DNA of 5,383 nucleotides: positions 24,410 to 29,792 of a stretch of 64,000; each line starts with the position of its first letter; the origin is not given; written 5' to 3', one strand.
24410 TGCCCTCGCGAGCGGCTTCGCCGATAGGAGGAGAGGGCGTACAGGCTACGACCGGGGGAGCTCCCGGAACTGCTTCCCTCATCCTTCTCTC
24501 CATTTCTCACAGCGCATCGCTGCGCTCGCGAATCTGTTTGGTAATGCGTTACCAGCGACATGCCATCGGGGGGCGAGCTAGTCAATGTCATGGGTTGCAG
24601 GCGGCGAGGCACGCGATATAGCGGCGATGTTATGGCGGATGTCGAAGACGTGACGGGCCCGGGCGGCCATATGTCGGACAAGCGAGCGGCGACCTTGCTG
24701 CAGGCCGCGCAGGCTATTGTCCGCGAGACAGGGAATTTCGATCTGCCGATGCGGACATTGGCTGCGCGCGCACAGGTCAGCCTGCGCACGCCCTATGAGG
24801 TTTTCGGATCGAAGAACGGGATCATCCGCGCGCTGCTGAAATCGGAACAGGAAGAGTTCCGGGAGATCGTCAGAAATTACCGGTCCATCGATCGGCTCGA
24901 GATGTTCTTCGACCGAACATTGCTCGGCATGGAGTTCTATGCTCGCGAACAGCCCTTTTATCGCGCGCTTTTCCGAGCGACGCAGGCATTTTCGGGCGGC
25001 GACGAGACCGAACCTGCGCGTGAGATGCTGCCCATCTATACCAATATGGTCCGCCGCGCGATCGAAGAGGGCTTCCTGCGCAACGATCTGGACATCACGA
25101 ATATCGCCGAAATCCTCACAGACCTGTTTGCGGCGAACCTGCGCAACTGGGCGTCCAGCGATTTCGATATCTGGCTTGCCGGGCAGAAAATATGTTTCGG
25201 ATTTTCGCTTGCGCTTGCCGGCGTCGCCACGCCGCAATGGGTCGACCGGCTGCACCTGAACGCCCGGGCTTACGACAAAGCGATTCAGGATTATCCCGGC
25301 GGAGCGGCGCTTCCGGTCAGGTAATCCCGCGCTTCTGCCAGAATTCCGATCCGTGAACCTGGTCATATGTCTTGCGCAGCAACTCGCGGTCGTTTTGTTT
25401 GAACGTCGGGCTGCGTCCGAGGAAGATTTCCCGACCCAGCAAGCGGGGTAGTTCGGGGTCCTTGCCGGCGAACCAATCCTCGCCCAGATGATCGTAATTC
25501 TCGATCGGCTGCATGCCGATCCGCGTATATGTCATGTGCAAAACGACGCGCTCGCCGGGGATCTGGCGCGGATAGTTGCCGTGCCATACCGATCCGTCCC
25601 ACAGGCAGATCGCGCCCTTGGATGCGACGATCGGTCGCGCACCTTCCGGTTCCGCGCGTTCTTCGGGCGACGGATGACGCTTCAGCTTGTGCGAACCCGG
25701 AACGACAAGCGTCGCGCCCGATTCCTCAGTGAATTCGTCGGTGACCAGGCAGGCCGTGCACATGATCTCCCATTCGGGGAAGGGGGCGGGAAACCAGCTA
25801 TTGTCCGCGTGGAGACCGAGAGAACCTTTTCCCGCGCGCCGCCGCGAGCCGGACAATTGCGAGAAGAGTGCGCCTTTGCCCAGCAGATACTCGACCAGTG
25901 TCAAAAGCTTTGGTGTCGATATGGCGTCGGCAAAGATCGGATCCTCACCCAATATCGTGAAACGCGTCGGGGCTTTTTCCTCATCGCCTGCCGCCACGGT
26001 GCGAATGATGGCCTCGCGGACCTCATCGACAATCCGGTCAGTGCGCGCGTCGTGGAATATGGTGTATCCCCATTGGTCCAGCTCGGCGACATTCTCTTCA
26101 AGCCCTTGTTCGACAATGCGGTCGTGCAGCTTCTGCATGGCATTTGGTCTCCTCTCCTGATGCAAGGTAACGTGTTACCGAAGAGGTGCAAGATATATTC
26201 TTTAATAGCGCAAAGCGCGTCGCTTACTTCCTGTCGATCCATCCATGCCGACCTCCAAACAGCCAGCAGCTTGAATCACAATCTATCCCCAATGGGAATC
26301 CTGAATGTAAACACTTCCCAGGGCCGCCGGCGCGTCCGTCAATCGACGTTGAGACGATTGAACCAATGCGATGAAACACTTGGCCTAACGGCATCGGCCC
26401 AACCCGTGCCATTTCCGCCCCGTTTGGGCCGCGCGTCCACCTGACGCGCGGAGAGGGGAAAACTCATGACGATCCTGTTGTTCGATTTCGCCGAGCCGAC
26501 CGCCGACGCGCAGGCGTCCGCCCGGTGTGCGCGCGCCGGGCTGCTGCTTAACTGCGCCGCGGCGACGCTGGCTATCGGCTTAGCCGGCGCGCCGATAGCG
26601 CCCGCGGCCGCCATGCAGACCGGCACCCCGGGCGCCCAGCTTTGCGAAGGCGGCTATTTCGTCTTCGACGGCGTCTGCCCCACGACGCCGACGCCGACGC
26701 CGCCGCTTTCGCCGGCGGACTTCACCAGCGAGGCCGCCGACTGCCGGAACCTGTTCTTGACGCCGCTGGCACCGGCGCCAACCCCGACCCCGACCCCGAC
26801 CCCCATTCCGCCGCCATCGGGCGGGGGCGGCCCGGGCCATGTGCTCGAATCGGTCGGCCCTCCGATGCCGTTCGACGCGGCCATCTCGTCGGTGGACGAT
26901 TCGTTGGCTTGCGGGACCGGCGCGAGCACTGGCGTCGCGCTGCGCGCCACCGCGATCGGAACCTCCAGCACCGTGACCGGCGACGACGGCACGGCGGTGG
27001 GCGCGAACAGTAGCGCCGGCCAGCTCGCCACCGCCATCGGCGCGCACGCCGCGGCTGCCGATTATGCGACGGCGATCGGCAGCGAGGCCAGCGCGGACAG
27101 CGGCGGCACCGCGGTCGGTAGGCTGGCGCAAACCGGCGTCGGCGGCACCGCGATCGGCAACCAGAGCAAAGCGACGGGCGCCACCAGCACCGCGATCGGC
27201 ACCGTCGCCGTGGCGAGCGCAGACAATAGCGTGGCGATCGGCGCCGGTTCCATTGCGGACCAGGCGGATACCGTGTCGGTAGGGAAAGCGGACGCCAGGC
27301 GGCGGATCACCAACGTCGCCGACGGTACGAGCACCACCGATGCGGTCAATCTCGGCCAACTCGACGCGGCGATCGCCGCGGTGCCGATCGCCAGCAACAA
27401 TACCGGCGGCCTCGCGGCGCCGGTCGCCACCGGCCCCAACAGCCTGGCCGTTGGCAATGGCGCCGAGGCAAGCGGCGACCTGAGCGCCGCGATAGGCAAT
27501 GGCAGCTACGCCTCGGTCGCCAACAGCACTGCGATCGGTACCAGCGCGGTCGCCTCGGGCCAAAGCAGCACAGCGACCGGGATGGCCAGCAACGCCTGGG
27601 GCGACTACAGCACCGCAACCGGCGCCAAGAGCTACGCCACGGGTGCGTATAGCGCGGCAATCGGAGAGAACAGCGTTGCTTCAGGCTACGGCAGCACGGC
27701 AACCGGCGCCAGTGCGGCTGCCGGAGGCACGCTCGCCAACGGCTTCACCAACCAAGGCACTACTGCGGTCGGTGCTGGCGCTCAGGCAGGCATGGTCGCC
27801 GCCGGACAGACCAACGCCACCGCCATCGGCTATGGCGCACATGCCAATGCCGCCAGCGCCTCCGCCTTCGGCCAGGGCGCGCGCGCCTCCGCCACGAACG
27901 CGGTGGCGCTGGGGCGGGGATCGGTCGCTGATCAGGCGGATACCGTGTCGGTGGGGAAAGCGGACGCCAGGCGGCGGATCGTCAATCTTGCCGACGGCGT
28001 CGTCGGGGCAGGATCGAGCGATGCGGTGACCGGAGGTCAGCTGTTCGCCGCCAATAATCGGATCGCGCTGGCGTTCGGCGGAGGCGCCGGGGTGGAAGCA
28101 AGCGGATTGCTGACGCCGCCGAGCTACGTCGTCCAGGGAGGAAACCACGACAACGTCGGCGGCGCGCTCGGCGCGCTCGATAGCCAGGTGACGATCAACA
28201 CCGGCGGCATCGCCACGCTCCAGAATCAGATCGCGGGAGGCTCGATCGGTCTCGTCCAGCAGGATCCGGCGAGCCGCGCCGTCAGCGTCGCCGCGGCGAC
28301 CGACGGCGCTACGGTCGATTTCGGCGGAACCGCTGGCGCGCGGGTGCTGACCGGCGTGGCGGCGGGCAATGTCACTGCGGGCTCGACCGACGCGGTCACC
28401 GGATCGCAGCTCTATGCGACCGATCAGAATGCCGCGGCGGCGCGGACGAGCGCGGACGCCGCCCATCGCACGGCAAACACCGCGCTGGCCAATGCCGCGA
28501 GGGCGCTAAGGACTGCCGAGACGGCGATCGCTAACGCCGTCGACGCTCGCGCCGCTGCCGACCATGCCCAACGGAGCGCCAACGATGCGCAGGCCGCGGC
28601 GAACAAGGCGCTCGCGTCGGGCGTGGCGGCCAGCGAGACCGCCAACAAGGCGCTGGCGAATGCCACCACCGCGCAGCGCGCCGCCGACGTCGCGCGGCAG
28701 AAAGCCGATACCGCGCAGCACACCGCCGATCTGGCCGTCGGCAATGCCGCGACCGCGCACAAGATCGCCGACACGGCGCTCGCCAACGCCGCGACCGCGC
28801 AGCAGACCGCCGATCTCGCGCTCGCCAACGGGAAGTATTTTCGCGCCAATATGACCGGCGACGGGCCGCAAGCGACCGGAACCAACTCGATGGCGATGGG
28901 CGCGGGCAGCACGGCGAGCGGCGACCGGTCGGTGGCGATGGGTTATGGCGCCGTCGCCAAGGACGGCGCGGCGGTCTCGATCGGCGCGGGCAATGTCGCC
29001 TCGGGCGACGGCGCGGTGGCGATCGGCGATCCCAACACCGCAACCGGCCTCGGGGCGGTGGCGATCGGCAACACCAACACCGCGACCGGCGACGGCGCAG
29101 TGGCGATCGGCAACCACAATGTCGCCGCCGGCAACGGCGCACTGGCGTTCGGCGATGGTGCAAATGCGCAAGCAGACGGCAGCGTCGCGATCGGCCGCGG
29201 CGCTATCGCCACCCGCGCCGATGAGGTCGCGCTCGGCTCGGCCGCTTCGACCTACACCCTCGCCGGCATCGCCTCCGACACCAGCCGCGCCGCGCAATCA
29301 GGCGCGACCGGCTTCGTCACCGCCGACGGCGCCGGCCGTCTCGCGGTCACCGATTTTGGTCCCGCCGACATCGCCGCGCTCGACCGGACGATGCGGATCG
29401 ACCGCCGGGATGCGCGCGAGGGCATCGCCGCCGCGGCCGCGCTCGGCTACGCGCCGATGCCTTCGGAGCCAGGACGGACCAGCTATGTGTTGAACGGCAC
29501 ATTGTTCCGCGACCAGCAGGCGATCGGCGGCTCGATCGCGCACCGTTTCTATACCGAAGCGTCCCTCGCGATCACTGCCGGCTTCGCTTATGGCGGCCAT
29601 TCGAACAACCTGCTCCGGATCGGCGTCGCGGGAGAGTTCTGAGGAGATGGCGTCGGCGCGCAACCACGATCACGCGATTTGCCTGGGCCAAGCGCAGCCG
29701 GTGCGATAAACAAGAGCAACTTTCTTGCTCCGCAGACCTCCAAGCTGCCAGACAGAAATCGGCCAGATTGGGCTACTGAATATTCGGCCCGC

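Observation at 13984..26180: One 16-bp palindrome in every promoter region of the island catabolic cluster: a candidate TetR regulon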

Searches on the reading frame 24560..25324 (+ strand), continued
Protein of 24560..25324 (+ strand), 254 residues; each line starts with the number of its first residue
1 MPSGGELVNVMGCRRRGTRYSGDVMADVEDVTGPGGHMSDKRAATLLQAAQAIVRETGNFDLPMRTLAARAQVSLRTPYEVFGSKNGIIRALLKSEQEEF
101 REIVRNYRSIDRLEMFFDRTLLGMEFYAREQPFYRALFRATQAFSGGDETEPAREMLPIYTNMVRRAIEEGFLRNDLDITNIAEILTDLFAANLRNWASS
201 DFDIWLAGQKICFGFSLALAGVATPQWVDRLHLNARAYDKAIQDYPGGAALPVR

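Call 51: search_solved_structures(query=window:24632-25324:+, max_evalue=1, show_alignments=4)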
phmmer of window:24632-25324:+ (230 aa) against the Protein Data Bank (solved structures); distinct sequences matched with E-value up to 1: 38.
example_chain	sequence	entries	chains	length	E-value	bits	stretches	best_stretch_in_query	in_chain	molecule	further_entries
3vuq_A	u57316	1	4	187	2.6e-06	30.6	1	7-93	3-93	Transcriptional regulator (TetR/AcrR family)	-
2hyt_A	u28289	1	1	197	1e-05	28.6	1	15-150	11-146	TetR-family transcriptional regulator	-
4w1u_A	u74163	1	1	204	0.00011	25.2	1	13-171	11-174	HTH-type transcriptional repressor KstR2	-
4w97_A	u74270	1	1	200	0.00011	25.2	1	14-171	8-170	HTH-type transcriptional repressor KstR2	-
3lwj_A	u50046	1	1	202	0.00064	22.7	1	17-173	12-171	Putative TetR-family transcriptional regulator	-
5cw8_A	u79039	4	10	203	0.00068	22.7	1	14-175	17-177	HTH-type transcriptional repressor KstR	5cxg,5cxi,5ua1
3mnl_A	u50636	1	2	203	0.00068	22.6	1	14-175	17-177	TRANSCRIPTIONAL REGULATORY PROTEIN (PROBABLY TETR-FAMILY)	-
5aqc_A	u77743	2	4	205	0.00069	22.6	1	14-175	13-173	HTH-TYPE TRANSCRIPTIONAL REPRESSOR KSTR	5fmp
5ua2_A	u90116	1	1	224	0.00093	22.2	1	14-175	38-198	HTH-type transcriptional repressor KstR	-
3mvp_A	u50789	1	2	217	0.0012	21.9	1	10-92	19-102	TetR/AcrR transcriptional regulator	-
5xaz_A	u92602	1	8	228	0.0034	20.4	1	20-167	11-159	Gamma-butyrolactone receptor protein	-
5xay_A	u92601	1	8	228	0.0046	19.9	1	20-167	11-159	Gamma-butyrolactone receptor protein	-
5ovy_B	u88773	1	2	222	0.0068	19.4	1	39-158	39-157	Putative transcriptional regulator, TetR family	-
8wp6_A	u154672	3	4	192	0.0078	19.2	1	16-128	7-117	TetR family transcriptional regulator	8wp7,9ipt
8z0c_A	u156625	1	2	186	0.015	18.2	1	16-128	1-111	TetR family transcriptional regulator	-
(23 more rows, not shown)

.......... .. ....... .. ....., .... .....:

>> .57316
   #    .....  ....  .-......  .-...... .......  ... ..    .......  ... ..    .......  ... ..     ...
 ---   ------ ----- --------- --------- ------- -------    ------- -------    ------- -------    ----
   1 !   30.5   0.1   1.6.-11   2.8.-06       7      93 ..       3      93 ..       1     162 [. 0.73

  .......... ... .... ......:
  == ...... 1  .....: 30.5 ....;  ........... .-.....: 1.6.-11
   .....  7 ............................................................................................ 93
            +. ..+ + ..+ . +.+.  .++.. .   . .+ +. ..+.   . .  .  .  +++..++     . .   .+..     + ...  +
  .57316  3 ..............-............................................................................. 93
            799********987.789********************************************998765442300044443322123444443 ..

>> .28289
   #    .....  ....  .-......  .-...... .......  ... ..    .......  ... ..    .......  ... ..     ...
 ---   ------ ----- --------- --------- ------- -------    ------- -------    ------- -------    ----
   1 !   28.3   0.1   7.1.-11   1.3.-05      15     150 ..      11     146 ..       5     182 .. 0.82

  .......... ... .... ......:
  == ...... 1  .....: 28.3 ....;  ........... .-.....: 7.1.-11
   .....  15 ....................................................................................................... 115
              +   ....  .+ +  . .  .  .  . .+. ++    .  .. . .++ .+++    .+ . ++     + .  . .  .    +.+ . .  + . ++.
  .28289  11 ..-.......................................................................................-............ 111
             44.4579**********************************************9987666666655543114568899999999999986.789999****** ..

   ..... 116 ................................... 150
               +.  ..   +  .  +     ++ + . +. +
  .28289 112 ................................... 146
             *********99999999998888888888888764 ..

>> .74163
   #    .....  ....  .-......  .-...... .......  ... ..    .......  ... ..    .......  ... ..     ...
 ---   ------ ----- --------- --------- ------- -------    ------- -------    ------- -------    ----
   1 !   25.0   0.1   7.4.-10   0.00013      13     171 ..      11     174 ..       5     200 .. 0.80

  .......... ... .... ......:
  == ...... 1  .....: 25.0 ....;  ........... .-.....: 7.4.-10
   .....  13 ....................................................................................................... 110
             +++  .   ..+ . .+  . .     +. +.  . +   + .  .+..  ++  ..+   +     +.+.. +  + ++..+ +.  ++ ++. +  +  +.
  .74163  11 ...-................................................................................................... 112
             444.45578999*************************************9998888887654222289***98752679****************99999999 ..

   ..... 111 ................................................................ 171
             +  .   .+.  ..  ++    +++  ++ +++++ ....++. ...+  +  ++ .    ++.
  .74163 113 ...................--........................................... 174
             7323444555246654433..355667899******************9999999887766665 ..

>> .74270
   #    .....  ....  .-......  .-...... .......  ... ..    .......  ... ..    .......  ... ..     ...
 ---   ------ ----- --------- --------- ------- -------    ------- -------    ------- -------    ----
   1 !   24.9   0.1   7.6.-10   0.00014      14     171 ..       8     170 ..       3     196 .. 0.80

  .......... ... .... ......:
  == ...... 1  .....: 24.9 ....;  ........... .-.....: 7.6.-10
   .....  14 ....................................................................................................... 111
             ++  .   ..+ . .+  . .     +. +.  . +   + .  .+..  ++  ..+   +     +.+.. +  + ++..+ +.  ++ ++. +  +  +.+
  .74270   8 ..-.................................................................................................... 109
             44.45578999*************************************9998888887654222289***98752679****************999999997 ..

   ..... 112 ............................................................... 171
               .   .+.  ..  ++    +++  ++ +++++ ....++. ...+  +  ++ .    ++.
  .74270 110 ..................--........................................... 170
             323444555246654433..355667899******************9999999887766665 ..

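Call 55: search_protein_families(library=ncbifam, proteins=[window:24632-25324:+], max_evalue=0.001)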
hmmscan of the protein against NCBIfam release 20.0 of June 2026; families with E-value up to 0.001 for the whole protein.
window:24632-25324:+ (230 aa): 5 families
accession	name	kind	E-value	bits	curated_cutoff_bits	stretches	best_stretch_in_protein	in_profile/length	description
NF033703.1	transcr_KstR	equivalog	7.3e-07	29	280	1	18-174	8-163/185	cholesterol catabolism transcriptional regulator KstR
NF041196.1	ScbR_bind_reg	equivalog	1.5e-06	28.5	150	1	20-166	9-158/191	ScbR family autoregulator-binding transcription factor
TIGR03384.1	betaine_BetI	equivalog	3.7e-05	23.5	201.3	1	13-83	4-74/189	choline-binding transcriptional repressor BetI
NF053516.1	TranRepPrsAVib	equivalog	0.00019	21.3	300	1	20-80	9-69/208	TetR family transcriptional repressor PsrA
NF001978.0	PRK00767.1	equivalog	0.00027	20.8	118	1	14-84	6-76/197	transcriptional regulator BetI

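Call 68: find_encoding_contigs(protein=L035:2148-2996:+, flank=6000, max_places=1)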
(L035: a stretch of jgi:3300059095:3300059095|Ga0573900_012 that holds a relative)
Protein L035:2148-2996:+ (282 aa): 16 contigs read that carry it; 1 place shown.
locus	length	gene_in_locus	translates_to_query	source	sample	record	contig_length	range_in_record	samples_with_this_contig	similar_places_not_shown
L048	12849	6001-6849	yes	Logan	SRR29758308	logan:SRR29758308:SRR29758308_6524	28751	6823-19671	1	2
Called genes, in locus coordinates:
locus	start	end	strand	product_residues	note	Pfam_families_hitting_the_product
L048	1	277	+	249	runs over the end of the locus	PF04909:Amidohydro_2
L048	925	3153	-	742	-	PF02515:CoA_transf_3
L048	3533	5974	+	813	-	PF07715:Plug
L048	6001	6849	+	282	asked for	PF05721:PhyH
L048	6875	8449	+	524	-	PF00501:AMP-binding, PF13193:AMP-binding_C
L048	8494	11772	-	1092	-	PF00289:Biotin_carb_N, PF02786:CPSase_L_D2, PF02785:Biotin_carb_C, PF00364:Biotin_lipoyl, PF01039:Carboxyl_trans, PF03255:ACCA (weak)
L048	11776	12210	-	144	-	-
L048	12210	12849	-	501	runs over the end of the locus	PF07690:MFS_1 (weak), PF13347:MFS_2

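Call 69: find_encoding_contigs(protein=L040:2151-3005:+, flank=6000, max_places=1)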
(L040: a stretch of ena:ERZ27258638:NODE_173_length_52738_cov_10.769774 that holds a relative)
Protein L040:2151-3005:+ (284 aa): 2 contigs read that carry it; 1 place shown.
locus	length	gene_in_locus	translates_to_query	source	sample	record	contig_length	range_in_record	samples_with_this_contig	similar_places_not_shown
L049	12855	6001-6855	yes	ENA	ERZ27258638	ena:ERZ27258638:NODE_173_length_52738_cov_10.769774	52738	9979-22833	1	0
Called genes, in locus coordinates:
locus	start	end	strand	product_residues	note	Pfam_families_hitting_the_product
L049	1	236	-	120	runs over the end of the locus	PF08818:DUF1801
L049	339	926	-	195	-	PF00027:cNMP_binding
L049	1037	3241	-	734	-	PF02515:CoA_transf_3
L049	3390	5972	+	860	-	PF07715:Plug, PF00593:TonB_dep_Rec_b-barrel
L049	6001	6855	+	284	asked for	PF05721:PhyH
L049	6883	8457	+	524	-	PF00501:AMP-binding, PF13193:AMP-binding_C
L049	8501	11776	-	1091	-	PF00289:Biotin_carb_N, PF02786:CPSase_L_D2, PF02785:Biotin_carb_C, PF00364:Biotin_lipoyl, PF01039:Carboxyl_trans, PF03255:ACCA (weak)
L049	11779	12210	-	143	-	-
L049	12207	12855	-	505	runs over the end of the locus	PF07690:MFS_1, PF13347:MFS_2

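Call 70: find_encoding_contigs(protein=L038:2149-2997:+, flank=6000, max_places=1)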
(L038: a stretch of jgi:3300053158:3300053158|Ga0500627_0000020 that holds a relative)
Protein L038:2149-2997:+ (282 aa): 2 contigs read that carry it; 1 place shown.
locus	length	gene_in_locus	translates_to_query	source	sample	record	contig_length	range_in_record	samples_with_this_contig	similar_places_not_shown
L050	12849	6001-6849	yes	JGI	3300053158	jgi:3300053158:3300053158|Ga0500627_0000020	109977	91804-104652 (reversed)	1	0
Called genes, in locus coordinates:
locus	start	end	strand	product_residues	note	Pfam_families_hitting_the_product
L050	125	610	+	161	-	PF13302:Acetyltransf_3 (weak), PF13420:Acetyltransf_4, PF00583:Acetyltransf_1, PF13673:Acetyltransf_10 (weak), PF13508:Acetyltransf_7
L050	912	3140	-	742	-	PF02515:CoA_transf_3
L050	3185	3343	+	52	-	-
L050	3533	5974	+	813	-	PF07715:Plug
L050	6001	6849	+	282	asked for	PF05721:PhyH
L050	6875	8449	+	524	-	PF00501:AMP-binding, PF13193:AMP-binding_C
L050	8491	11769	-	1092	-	PF00289:Biotin_carb_N, PF02786:CPSase_L_D2, PF02785:Biotin_carb_C, PF00364:Biotin_lipoyl, PF01039:Carboxyl_trans, PF03255:ACCA (weak)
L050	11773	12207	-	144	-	-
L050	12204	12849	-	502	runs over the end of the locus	PF07690:MFS_1 (weak), PF13347:MFS_2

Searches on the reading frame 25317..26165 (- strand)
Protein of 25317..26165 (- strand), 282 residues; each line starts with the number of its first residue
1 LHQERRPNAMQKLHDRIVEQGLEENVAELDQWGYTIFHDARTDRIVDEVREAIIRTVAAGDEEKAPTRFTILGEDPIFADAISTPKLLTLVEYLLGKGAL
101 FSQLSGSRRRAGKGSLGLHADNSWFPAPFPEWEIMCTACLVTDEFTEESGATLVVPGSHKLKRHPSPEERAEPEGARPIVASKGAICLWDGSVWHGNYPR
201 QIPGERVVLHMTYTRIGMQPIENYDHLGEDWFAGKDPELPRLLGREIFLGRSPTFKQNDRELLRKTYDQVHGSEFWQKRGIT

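Call 3: search_protein_families(library=pfam, proteins=[window:25317-26165:-])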
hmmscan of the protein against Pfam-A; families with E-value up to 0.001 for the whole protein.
window:25317-26165:- (282 aa): 1 family
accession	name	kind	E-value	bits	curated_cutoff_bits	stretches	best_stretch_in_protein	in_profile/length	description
PF05721.19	PhyH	-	9.8e-15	55.8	22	1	42-196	25-201/213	Phytanoyl-CoA dioxygenase (PhyH)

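Call 55: search_protein_families(library=ncbifam, proteins=[window:25317-26138:-], max_evalue=0.001)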
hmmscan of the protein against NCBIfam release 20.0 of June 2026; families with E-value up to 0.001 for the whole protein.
window:25317-26138:- (273 aa): 0 families

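Call 64: search_solved_structures(query=window:25317-26138:-, max_evalue=0.01)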
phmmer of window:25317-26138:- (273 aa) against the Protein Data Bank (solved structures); distinct sequences matched with E-value up to 0.01: 16.
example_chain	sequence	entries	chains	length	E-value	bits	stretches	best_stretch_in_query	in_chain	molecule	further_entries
6s0u_A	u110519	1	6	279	1.3e-07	34.5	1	13-227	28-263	Kanamycin B dioxygenase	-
6s0r_A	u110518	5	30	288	1.4e-07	34.4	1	13-227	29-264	Kanamycin B dioxygenase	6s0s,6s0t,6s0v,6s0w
7cl2_A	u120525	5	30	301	1.6e-07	34.2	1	13-227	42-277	Kanamycin B dioxygenase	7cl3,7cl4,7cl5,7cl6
7fcb_C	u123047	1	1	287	4.9e-07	32.6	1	36-236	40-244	2-oxoglutarate/Fe(II)-dependent dioxygenase SptF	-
7eyu_B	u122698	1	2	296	1.8e-06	30.8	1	114-236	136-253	2-oxoglutarate/Fe(II)-dependent dioxygenase SptF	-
7eyr_C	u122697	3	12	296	2.1e-06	30.5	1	114-236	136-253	2-oxoglutarate/Fe(II)-dependent dioxygenase SptF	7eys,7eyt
7eyw_C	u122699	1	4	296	2.2e-06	30.4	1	113-236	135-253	2-oxoglutarate/Fe(II)-dependent dioxygenase SptF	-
7vbq_B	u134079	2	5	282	0.00068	22.3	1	124-215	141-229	Fe(II)/(alpha)ketoglutarate-dependent dioxygenase TlxI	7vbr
5ybt_A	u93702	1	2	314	0.001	21.7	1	121-214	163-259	PrhA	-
5ybp_A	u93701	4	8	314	0.0016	21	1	121-213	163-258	PrhA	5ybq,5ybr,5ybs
5ybm_A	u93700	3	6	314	0.0018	20.9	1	121-213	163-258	PrhA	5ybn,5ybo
7e01_A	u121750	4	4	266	0.0029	20.2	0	68-151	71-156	Phytanoyl-CoA dioxygenase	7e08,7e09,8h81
5m0t_A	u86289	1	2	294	0.0029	20.2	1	130-188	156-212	Alpha-ketoglutarate-dependent non-heme iron oxygenase EasH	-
7dzz_A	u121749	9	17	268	0.0029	20.2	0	68-151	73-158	Phytanoyl-CoA dioxygenase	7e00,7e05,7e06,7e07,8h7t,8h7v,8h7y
7dt0_A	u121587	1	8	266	0.0075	18.9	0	68-151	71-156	Phytanoyl-CoA dioxygenase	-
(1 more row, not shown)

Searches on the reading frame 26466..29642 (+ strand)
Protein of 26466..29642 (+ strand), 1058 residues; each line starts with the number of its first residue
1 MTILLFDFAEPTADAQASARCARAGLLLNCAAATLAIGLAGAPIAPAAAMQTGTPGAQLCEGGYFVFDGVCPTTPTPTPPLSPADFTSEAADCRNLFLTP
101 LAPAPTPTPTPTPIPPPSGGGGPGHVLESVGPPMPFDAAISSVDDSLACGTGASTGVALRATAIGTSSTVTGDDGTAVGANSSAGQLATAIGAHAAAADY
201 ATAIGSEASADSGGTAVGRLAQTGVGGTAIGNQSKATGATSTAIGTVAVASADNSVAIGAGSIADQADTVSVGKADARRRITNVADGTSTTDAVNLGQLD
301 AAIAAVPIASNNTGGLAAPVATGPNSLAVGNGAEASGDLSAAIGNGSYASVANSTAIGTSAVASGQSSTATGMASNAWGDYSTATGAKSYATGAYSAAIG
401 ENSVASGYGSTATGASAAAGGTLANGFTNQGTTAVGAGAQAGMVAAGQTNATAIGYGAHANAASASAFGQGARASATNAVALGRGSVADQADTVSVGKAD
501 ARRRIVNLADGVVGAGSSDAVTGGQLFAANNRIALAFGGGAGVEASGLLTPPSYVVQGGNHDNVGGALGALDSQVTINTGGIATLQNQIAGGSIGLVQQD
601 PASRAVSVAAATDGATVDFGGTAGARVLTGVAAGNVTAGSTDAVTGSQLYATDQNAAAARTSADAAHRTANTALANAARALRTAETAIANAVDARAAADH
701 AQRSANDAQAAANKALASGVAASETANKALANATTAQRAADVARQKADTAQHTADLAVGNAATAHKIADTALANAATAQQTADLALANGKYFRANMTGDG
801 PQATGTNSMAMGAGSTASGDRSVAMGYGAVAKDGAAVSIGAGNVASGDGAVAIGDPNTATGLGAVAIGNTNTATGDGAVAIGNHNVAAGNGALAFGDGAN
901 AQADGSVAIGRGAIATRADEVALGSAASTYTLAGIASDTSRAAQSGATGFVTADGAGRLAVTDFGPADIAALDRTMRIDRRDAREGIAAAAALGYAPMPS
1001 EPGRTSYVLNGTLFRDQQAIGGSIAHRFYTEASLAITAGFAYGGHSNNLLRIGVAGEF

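Call 3: search_protein_families(library=pfam, proteins=[window:26466-29642:+])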
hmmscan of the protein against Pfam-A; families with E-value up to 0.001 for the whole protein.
window:26466-29642:+ (1058 aa): 2 families
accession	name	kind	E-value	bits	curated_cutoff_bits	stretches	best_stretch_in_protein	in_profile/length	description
PF05658.19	YadA_head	-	1.2e-40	137.5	25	6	803-829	1-27/27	YadA head domain repeat (2 copies)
PF05662.19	YadA_stalk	-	5.2e-25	88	28.4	3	280-320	1-41/43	Coiled stalk of trimeric autotransporter adhesin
